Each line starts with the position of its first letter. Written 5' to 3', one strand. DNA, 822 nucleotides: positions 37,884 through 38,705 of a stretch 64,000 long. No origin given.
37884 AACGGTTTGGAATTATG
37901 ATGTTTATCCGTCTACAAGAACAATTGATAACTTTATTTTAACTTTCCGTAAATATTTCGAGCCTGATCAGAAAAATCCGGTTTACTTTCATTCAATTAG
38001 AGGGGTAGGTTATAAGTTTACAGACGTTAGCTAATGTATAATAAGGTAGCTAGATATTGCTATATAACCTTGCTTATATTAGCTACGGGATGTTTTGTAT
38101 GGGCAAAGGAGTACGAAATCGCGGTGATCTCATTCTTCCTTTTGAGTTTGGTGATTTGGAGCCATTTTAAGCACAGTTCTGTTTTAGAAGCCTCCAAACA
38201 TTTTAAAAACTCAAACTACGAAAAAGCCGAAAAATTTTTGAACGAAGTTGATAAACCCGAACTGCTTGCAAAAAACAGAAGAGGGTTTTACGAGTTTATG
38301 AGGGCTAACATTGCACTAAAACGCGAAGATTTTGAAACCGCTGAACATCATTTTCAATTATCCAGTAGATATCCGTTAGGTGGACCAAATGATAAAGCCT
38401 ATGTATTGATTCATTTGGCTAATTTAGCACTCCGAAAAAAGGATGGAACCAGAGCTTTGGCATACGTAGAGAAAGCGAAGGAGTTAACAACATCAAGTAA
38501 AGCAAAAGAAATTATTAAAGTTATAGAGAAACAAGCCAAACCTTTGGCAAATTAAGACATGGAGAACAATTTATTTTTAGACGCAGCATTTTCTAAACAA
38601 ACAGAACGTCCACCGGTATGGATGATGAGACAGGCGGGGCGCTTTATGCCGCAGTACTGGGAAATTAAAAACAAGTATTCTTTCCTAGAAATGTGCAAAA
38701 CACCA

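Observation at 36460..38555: Three-component regulator embedded in the heme biosynthesis cluster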

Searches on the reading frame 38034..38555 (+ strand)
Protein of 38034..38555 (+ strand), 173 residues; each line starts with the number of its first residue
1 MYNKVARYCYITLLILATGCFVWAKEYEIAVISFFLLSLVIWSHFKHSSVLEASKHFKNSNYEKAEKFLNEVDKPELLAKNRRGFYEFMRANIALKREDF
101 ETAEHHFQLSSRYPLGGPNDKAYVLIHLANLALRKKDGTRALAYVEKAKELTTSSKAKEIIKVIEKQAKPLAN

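Call 5: search_protein_families(library=pfam, proteins=[window:38034-38555:+], max_evalue=0.01)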
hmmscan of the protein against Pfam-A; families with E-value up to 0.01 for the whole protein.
window:38034-38555:+ (173 aa): 4 families
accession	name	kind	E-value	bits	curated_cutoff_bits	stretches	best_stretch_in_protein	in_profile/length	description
PF07719.23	TPR_2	-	5e-06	26.7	27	0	122-151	1-30/34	Tetratricopeptide repeat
PF00515.34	TPR_1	-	4.1e-05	23.6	27.8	0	90-108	7-25/34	Tetratricopeptide repeat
PF13432.12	TPR_16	-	0.00034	21.4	32.7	1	88-151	1-60/65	Tetratricopeptide repeat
PF13424.12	TPR_12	-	0.00062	20.3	30.1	0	90-151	9-74/77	Tetratricopeptide repeat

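Call 6: search_protein_families(library=ncbifam, proteins=[window:38034-38555:+], max_evalue=0.01)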
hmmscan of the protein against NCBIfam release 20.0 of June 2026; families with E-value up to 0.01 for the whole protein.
window:38034-38555:+ (173 aa): 3 families
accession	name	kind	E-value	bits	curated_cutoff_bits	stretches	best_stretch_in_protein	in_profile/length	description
NF058541.1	SusR_regulator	equivalog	2.7e-06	26.9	480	1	47-158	166-277/515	SusR family glycan utilization regulator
TIGR02917.1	PEP_TPR_lipo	equivalog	0.00016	19.7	312.2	1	85-153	771-834/899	XrtA/PEP-CTERM system TPR-repeat protein PrsT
NF052312.1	T9SS_PorW_SprE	equivalog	0.00036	19.3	250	1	88-171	294-375/716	type IX secretion system periplasmic lipoprotein PorW/SprE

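Call 9: find_homologous_proteins(query=window:38034-38555:+, max_evalue=0.001)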
Query window:38034-38555:+ (173 aa): 469 proteins with E <= 0.001 among 1937 candidates; the best 120 are listed.
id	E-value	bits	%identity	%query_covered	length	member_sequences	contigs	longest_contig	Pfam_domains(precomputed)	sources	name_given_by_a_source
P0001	3.2e-108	377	100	100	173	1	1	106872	PF07719.24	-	-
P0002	1.2e-83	297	79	100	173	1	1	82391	-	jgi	jgi:hypothetical protein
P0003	6.8e-74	265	70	100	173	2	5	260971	PF07719.24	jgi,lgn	jgi:tetratricopeptide (TPR) repeat protein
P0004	4.6e-73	262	71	100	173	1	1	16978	PF28559.1,PF07719.24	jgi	jgi:hypothetical protein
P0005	5.9e-73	262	71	100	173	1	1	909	PF00515.35,PF13424.13,PF28559.1,PF07719.24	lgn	-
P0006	2.9e-72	260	71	100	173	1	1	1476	-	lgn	-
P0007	7.4e-71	255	69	100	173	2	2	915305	PF07719.24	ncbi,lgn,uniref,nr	ncbi:hypothetical protein [Pedobacter xixiisoli]|uniref:Tetratricopeptide repeat-containing protein 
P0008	1.3e-70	254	66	100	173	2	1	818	PF07719.24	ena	-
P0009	1.4e-70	254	67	100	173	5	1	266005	PF13424.13,PF07719.24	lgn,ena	-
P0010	1.8e-70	254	68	100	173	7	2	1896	-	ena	-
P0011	1.9e-70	254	68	100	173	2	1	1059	PF00515.35,PF13424.13,PF28559.1,PF07719.24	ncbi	-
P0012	2.4e-70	254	70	100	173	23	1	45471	PF07719.24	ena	-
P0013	2.6e-70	253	68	100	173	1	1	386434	PF28559.1,PF07719.24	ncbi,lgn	-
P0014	3.1e-69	250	68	100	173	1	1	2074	PF28559.1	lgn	-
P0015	4.7e-69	249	66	99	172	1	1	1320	PF14559.13,PF13424.13,PF28559.1,PF07719.24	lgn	-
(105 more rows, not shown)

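Call 11: search_protein_families(library=pfam, proteins=[window:38034-38555:+], max_evalue=10)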
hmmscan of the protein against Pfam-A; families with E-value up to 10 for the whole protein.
window:38034-38555:+ (173 aa): 12 families
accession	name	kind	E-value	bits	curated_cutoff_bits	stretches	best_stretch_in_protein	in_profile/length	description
PF07719.23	TPR_2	-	5e-06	26.7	27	2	122-151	1-30/34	Tetratricopeptide repeat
PF00515.34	TPR_1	-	4.1e-05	23.6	27.8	3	90-108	7-25/34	Tetratricopeptide repeat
PF13432.12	TPR_16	-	0.00034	21.4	32.7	1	88-151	1-60/65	Tetratricopeptide repeat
PF13424.12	TPR_12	-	0.00062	20.3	30.1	1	90-151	9-74/77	Tetratricopeptide repeat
PF25064.1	ARM_TT21_5th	-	0.012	16.3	27.8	1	88-157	5-70/117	TT21 fifth ARM repeats domain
PF23300.3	HEAT_Nup120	-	0.037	14.3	29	1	83-111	25-53/170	Nucleoporin Nup120, HEAT repeats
PF13181.12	TPR_8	-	0.067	13.8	25.7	0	124-151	3-30/34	Tetratricopeptide repeat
PF09973.14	DUF2208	-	0.083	13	24.3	1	13-89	12-84/231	Predicted membrane protein (DUF2208)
PF17874.7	TPR_MalT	-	0.086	12.5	45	1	83-157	121-196/336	MalT-like TPR region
PF25304.1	WH_eIF2D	-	0.11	13.1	27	1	53-79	41-67/92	eIF2D winged helix domain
PF02255.21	PTS_IIA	-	0.84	10.2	27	1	47-74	14-41/94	PTS system, Lactose/Cellobiose specific IIA subunit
PF07219.19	HemY_N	-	1.2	9.7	31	0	79-112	54-87/107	HemY protein N-terminus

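Call 18: search_protein_representatives(protein=window:38034-38555:+)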
Query: 173 residues. Proteins with E-value up to 0.001 (for the whole library): 291; up to 1e-10: 44; up to 1e-30: 3. The best 150 are listed.
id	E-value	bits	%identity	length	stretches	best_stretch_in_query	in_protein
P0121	5.0e-41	156.6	71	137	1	40-139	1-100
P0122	2.7e-38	147.7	43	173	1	1-167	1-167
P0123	3.9e-35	137.4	42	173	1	6-167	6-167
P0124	4.7e-29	117.7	51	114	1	1-109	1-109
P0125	4.2e-27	111.3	36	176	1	6-162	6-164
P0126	1.5e-25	106.3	37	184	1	4-171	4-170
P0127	1.1e-23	100.3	36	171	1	2-165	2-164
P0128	1.1e-23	100.3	38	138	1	38-166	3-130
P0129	3.1e-22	95.5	40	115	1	15-115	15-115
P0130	3.5e-22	95.3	38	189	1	37-146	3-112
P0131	7.3e-19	84.5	49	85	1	1-85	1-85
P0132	1.2e-18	83.8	39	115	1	6-114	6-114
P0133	8.1e-17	77.9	61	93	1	67-138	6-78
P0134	3.9e-16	75.7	36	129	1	10-112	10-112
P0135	2.2e-15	73.2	35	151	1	36-166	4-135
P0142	1.5e-13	67.3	27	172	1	1-166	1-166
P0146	6.8e-12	61.9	24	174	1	15-155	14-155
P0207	4.9e-08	49.3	28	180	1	31-150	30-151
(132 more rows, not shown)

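Call 23: find_homologous_proteins(query=A1, max_evalue=0.00001)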
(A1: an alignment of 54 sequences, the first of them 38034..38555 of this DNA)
Query A1 (54 sequences) (173 aa, profile of the alignment): 405 proteins with E <= 0.00001 among 8000 candidates; the best 120 are listed.
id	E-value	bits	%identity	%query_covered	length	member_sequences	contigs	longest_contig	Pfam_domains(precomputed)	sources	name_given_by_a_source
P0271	4.5e-55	204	47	100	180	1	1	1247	PF13424.13,PF28559.1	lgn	-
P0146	1.2e-53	199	25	71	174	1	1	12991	PF07719.24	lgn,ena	-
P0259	1.6e-53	199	23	95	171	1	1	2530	-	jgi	jgi:outer membrane PBP1 activator LpoA protein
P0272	1.2e-52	196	24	87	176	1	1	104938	PF00515.35,PF07719.24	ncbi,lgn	ncbi:MAG: hypothetical protein AAF502_13725 [Bacteroidota bacterium]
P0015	1.1e-51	193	66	99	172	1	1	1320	PF14559.13,PF13424.13,PF28559.1,PF07719.24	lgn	-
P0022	1.4e-50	189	66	90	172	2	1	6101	PF28559.1,PF25064.2,PF07719.24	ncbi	-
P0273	1.8e-50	189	43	93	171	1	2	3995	PF07719.24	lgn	-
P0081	2.0e-50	189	61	99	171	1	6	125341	-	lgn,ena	-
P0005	2.1e-50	189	71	100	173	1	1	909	PF00515.35,PF13424.13,PF28559.1,PF07719.24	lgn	-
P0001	3.0e-50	188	100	100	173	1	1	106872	PF07719.24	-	-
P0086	3.7e-50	188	61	99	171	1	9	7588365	-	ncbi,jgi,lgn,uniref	ncbi:hypothetical protein [Pedobacter sp. FW305-3-2-15-E-R2A2]|jgi:hypothetical protein|uniref:hypot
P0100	5.1e-50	187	60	99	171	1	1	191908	-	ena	-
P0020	6.0e-50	187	66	99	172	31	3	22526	PF28559.1,PF07719.24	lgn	-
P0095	6.3e-50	187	61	99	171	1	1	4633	PF28559.1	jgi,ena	-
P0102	6.9e-50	187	61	99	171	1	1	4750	PF28559.1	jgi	jgi:uncharacterized protein HemY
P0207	1.1e-47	180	32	63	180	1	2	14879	PF14559.13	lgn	-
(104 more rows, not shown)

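Call 24: find_encoding_contigs(protein=P0272, flank=8000, max_places=3)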
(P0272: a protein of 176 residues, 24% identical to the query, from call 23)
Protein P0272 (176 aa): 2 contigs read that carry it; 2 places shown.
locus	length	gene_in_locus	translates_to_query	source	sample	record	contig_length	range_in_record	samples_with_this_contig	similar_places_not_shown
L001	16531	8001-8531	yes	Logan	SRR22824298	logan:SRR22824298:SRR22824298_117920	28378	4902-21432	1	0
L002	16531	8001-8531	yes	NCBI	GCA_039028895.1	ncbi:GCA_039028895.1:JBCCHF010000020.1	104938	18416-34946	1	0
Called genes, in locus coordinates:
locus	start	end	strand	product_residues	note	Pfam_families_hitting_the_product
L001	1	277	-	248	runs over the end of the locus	PF21948:LplA-B_cat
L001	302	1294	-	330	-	PF01380:SIS (weak), PF10432:bact-PGI_C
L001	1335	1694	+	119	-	PF08378:NERD (faint), PF02021:UPF0102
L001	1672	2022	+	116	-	PF01197:Ribosomal_L31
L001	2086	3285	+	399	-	PF13562:NTP_transf_4, PF00132:Hexapep (faint), PF25084:LbH_EIF2B (faint)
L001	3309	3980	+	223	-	PF01564:Spermine_synth (weak)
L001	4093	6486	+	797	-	PF00488:MutS_V, PF20297:MSSS (weak), PF01713:Smr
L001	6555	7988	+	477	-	PF00875:DNA_photolyase, PF03441:FAD_binding_7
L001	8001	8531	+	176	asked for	PF07719:TPR_2 (faint), PF00515:TPR_1 (faint)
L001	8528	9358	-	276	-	PF00682:HMGL-like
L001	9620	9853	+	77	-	-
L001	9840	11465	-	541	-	PF00932:LTD, PF26342:TP_1001_2nd (faint), PF00932:LTD, PF18962:Por_Secre_tail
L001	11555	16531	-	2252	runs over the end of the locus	PF00932:LTD (faint), PF03160:Calx-beta, PF18962:Por_Secre_tail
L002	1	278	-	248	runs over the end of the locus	PF21948:LplA-B_cat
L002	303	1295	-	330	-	PF01380:SIS (weak), PF10432:bact-PGI_C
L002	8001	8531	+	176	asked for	PF07719:TPR_2 (faint), PF00515:TPR_1 (faint)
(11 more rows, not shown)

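Call 25: find_encoding_contigs(protein=P0146, flank=8000, max_places=3)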
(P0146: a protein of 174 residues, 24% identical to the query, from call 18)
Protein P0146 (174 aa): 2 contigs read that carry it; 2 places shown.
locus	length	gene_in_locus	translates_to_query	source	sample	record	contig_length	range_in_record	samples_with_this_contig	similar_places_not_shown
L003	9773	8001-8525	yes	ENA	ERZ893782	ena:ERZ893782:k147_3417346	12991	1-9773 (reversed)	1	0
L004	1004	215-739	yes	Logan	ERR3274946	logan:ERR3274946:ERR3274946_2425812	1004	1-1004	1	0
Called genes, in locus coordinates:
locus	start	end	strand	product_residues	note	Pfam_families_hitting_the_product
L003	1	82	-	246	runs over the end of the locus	PF21948:LplA-B_cat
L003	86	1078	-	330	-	PF10432:bact-PGI_C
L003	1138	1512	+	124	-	PF08378:NERD, PF02021:UPF0102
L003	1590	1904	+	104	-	PF01197:Ribosomal_L31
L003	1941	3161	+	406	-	PF13562:NTP_transf_4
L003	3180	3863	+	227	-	PF01564:Spermine_synth (weak)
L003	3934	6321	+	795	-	PF00488:MutS_V, PF20297:MSSS (weak), PF01713:Smr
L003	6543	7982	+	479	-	PF00875:DNA_photolyase, PF03441:FAD_binding_7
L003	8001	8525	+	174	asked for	PF07719:TPR_2 (faint)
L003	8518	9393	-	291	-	PF00682:HMGL-like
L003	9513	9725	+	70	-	-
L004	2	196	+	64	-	?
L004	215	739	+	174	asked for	PF07719:TPR_2 (faint)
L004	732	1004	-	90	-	?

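Call 26: find_encoding_contigs(protein=P0207, flank=8000, max_places=3)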
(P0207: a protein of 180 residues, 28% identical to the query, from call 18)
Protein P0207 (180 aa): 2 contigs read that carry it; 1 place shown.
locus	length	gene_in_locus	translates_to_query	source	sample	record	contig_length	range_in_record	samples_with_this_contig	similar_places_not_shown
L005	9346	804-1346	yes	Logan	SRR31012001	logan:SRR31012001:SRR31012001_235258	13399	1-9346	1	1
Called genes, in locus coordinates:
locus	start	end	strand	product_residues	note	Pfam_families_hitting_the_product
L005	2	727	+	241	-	?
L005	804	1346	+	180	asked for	PF14559:TPR_19 (weak)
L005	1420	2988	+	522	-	PF00144:Beta-lactamase, PF11954:DUF3471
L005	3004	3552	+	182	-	-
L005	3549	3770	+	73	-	PF09855:Zn_ribbon_13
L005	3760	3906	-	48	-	-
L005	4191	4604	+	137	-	-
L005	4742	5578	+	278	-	PF00753:Lactamase_B, PF23023:Anti-Pycsar_Apyc1 (faint)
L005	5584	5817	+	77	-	-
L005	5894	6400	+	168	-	PF00856:SET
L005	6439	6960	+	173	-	PF05163:DinB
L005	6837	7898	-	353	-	PF00756:Esterase, PF10503:Esterase_PHB, PF20434:BD-FAE (faint)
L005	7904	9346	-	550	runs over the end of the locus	-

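Call 27: find_encoding_contigs(protein=P0142, flank=8000, max_places=3)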
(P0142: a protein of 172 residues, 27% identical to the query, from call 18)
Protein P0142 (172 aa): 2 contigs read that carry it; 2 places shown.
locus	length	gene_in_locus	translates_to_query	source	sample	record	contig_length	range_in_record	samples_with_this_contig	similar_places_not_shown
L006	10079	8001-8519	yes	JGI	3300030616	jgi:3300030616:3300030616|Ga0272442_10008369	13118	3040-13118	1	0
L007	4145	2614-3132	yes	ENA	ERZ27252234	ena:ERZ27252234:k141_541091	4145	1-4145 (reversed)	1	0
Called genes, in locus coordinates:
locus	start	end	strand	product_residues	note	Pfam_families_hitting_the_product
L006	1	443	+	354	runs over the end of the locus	-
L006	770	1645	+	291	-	PF08668:HDOD, PF01966:HD (weak)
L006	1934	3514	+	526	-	-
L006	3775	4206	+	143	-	-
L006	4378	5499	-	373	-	PF01145:Band_7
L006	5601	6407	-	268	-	PF12158:DUF3592 (faint)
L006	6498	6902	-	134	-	-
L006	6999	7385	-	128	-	PF00392:GntR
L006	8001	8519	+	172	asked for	PF14559:TPR_19 (weak)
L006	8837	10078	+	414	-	?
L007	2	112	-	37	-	?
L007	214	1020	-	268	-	PF12158:DUF3592 (faint)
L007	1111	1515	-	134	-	-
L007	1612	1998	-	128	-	PF00392:GntR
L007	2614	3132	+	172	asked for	PF14559:TPR_19 (weak)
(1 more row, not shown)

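Call 28: find_encoding_contigs(protein=P0122, flank=9000, max_places=2)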
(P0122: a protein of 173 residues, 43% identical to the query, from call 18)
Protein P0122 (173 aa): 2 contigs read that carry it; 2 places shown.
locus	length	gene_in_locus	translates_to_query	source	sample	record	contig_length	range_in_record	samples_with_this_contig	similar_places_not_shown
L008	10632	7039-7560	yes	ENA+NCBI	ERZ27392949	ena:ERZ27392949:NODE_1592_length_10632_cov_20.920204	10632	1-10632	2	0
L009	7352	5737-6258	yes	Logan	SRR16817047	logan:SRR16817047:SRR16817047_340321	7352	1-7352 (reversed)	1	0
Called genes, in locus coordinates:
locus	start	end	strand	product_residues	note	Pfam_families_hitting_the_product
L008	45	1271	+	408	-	PF05201:GlutR_N, PF01488:Shikimate_DH, PF00745:GlutR_dimer (weak)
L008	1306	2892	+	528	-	PF01379:Porphobil_deam, PF02602:HEM4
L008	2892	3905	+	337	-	PF00490:ALAD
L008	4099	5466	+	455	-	PF00202:Aminotran_3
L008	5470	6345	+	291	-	PF00512:HisKA, PF13581:HATPase_c_2 (weak), PF02518:HATPase_c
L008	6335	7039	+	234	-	PF00072:Response_reg, PF00486:Trans_reg_C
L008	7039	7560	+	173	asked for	-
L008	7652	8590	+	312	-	PF01208:URO-D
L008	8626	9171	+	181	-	PF03653:UPF0093, PF05425:CopD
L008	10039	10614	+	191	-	PF07638:Sigma70_ECF (faint), PF04542:Sigma70_r2, PF08281:Sigma70_r4_2, PF04545:Sigma70_r4 (weak)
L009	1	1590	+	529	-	?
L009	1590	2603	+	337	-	PF00490:ALAD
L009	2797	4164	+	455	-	PF00202:Aminotran_3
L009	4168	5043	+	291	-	PF00512:HisKA, PF13581:HATPase_c_2 (weak), PF02518:HATPase_c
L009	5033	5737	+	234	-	PF00072:Response_reg, PF00486:Trans_reg_C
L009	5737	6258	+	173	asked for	-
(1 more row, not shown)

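Call 29: find_encoding_contigs(protein=P0125, flank=9000, max_places=2)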
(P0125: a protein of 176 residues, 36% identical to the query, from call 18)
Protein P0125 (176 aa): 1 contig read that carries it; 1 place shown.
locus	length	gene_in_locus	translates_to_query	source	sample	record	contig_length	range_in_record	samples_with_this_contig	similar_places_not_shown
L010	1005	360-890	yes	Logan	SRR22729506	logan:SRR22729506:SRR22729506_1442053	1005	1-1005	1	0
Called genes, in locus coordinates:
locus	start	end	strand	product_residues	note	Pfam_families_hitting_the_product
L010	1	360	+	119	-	?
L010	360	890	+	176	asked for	PF28559:TPR_SusR (weak)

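Call 30: find_encoding_contigs(protein=P0126, flank=9000, max_places=2)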
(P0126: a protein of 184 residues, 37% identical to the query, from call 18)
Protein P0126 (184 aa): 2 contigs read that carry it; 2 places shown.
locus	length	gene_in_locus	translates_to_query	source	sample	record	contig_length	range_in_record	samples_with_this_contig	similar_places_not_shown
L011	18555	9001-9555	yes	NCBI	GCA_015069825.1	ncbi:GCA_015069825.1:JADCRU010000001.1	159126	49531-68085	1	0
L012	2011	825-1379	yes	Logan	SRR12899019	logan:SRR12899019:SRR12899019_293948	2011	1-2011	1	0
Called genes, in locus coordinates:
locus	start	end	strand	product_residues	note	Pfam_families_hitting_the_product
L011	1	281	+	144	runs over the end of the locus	-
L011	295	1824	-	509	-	PF00583:Acetyltransf_1 (weak), PF00795:CN_hydrolase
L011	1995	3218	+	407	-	PF05201:GlutR_N, PF01488:Shikimate_DH, PF00745:GlutR_dimer (weak)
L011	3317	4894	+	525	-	PF01379:Porphobil_deam, PF02602:HEM4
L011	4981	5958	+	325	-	PF00490:ALAD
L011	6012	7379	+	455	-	PF00202:Aminotran_3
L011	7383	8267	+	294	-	PF00512:HisKA, PF02518:HATPase_c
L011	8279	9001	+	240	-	PF00072:Response_reg, PF00486:Trans_reg_C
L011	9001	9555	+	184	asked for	-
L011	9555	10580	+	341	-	PF01208:URO-D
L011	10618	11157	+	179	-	PF03653:UPF0093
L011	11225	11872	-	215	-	PF00072:Response_reg, PF00196:GerE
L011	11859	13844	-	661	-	PF07719:TPR_2 (faint), PF17874:TPR_MalT, PF13424:TPR_12, PF14559:TPR_19 (faint), PF07730:HisKA_3, PF02518:HATPase_c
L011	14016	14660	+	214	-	PF13505:OMP_b-brl, PF13568:OMP_b-brl_2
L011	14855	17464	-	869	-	PF22666:Glyco_hydro_2_N2, PF00703:Glyco_hydro_2, PF02836:Glyco_hydro_2_C, PF18368:Ig_GlcNase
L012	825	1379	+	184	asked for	-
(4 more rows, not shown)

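Call 31: find_encoding_contigs(protein=P0127, flank=9000, max_places=2)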
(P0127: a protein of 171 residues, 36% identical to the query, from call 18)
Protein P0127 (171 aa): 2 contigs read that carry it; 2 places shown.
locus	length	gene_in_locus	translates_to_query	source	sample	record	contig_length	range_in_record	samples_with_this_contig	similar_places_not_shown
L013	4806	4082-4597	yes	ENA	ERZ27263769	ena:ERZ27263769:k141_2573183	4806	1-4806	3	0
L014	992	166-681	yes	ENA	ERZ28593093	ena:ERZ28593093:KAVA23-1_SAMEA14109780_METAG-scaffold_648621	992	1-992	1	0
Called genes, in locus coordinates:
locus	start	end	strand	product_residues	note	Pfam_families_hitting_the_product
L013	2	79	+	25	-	?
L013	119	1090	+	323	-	PF00490:ALAD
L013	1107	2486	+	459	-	PF00202:Aminotran_3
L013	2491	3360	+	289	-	PF00512:HisKA, PF02518:HATPase_c, PF13581:HATPase_c_2 (faint)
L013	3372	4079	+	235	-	PF00072:Response_reg, PF00486:Trans_reg_C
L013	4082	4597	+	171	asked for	-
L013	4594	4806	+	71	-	?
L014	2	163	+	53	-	?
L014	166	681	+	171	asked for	-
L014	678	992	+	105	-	?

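Call 33: find_related_loci(query=A3, collection=genome_contigs, flank=9000)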
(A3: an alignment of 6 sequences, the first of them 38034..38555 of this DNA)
Query A3 (173 aa) in genome_contigs; peptide patterns used: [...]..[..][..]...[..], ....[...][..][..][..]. (x = any residue, [..] = any of these).
433 stretches matched a pattern; 376 encode a relative of the query (tblastn E <= 1e-3); the best 80 are kept; 80 distinct loci.
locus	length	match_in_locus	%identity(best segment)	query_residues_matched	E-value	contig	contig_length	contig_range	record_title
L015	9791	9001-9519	70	1-173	6e-81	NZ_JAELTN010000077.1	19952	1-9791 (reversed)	Pedobacter sp. ASV28 NODE_77_length_19952_cov_10.000454, whole genome shotgun sequence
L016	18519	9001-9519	69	1-173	6e-81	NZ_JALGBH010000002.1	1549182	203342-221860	Pedobacter montanisoli strain CYS-01 contig2, whole genome shotgun sequence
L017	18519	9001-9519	68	1-173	2e-80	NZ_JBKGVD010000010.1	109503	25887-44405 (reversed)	MAG: Pedobacter sp. isolate SHSU.bins.122 k141_2245945, whole genome shotgun sequence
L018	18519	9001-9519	68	1-173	3e-78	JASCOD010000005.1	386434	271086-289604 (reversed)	Flavobacteriaceae bacterium PS02338 NODE_5_length_386434_cov_25.352494, whole genome shotgun sequence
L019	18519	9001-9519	69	1-173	4e-78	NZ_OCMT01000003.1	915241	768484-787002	Pedobacter xixiisoli strain CGMCC 1.12803, whole genome shotgun sequence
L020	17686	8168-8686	69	1-173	6e-78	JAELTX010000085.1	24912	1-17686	Pedobacter sp. ASV17 NODE_85_length_24986_cov_13.569975, whole genome shotgun sequence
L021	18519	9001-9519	66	1-173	2e-77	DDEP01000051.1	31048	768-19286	MAG TPA_asm: Pedobacter sp. UBA1951 UBA1951_contig_151184, whole genome shotgun sequence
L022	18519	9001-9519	68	1-173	2e-76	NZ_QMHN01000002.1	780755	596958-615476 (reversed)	Pedobacter chitinilyticus strain CM134L-2 contig002, whole genome shotgun sequence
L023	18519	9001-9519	69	1-173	2e-76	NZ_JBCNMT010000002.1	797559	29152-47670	MAG: Pedobacter sp. isolate SMAGNO82 Contig2, whole genome shotgun sequence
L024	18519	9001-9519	68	1-173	3e-76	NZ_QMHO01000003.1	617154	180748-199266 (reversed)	Pedobacter nanyangensis strain Q-4 contig003, whole genome shotgun sequence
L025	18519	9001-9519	68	1-173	1e-75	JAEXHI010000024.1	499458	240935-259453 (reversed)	MAG: Bacteroidetes bacterium isolate OH_HBlB_106 k127_1721477, whole genome shotgun sequence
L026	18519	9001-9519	65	1-173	4e-75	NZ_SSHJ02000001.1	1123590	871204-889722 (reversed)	Pedobacter ureilyticus strain THG-T11 1, whole genome shotgun sequence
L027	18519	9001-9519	65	1-173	2e-74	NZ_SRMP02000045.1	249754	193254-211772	Pedobacter helvus strain P-25 5, whole genome shotgun sequence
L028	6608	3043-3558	64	1-172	3e-73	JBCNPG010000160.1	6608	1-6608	MAG: Pedobacter sp. isolate SMAGNO147 Contig160, whole genome shotgun sequence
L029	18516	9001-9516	64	1-172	4e-73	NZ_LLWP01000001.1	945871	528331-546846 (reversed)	Pedobacter sp. Hv1 Contig01, whole genome shotgun sequence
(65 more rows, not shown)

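Call 56: search_solved_structures(query=A1, max_evalue=1)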
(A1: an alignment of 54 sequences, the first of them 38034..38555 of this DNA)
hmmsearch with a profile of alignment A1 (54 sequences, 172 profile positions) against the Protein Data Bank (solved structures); distinct sequences matched with E-value up to 1: 150 (the best 60 are shown).
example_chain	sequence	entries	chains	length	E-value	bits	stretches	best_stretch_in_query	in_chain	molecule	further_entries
9qhb_A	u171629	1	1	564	3.2e-40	140.8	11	90-161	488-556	Engineered tetratricopeptide repeat protein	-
8bu0_A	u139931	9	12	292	8.6e-26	93.8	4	90-156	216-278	Consensus tetratricopeptide repeat protein | Crystal structure of an 8-repeat consensus TPR superhelix with Zinc. | Monomer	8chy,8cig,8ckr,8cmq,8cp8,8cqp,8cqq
9qhc_A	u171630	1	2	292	3.3e-22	82.2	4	90-155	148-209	Engineered tetratricopeptide repeat protein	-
2fo7_A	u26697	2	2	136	1.7e-13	53.8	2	90-155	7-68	SYNTHETIC CONSENSUS TPR PROTEIN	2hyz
8ch0_A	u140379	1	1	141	3e-13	53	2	90-155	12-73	Consensus tetratricopeptide repeat protein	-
7obi_A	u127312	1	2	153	4.6e-11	45.9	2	91-156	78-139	CTPR-rv4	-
1na0_A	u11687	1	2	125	4e-10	42.9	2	90-163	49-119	designed protein CTPR3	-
6vfh_A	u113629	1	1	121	2.3e-09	40.4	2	92-166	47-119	T33_dn10A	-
2wqh_A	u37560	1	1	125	1.4e-08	37.8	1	90-163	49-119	CTPR3Y3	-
6v8e_A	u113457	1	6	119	1.3e-07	34.7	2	104-155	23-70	Designed protein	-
9gzg_A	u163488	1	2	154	1.3e-07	34.6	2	95-162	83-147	Engineered CTPR protein with glutamic acids for conductivity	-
3kd7_A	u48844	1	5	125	3.3e-07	33.3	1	91-155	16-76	CTPR390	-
6vfi_B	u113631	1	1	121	5.4e-07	32.7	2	102-155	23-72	O43_dn18B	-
1na3_A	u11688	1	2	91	1.5e-06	31.2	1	90-163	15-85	designed protein CTPR2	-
6vfk_A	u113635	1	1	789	3.8e-06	29.9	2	90-166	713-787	BG505-SOSIP-T33_dn10A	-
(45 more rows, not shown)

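Call 67: predict_structure(alignment_id=A1)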
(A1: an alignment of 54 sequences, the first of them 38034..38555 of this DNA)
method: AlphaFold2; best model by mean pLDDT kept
length: 173 residues; sequences in the alignment: 54
mean_pLDDT: 95.9   pTM: 0.85
mean pLDDT of the five models: 95.9, 95.4, 95.4, 95.3, 95.4
residues with pLDDT >= 90: 160; 70-90: 11; 50-70: 2; < 50: 0
segments of 3 or more residues with pLDDT < 50: none
pLDDT, mean of each block of 10 residues (from residue 1): 82 97 98 96 88 97 98 95 97 98 98 96 98 98 98 98 98 96
secondary structure, 60 per line:
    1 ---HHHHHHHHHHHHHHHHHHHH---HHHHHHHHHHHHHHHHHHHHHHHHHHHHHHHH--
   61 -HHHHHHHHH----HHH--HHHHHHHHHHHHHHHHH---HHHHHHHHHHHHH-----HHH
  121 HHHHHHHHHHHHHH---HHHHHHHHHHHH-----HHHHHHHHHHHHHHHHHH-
elements in order: H4-23 H27-58 H62-70 H80-96 H100-112 H118-134 H138-149 H155-172
